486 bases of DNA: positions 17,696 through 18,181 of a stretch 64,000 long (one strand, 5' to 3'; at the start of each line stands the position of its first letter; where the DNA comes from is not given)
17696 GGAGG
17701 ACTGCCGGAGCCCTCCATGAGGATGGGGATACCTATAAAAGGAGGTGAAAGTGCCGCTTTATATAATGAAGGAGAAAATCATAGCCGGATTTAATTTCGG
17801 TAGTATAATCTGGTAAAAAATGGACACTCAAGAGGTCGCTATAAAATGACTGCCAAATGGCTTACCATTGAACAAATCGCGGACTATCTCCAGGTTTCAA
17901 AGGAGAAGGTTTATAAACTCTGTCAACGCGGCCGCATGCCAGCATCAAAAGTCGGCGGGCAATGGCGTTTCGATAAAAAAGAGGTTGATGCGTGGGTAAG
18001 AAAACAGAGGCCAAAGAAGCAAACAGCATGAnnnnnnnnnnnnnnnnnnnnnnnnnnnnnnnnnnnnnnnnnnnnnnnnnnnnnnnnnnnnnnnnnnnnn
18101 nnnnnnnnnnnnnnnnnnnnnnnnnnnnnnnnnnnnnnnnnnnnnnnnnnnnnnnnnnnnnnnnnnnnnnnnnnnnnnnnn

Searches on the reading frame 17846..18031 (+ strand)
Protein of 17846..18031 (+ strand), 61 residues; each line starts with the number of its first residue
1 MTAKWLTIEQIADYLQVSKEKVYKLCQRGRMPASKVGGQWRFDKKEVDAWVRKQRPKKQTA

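Call 3: search_protein_families(library=pfam, proteins=[window:17846-18031:+], max_evalue=0.01)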
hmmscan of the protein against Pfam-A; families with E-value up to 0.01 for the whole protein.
window:17846-18031:+ (61 aa): 2 families
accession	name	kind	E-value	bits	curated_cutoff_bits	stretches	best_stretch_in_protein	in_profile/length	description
PF12728.13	HTH_17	-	5e-20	72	27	1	5-55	1-51/51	Helix-turn-helix domain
PF07022.19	Phage_CI_repr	-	0.006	17.3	22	1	10-35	17-42/65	Bacteriophage CI repressor helix-turn-helix domain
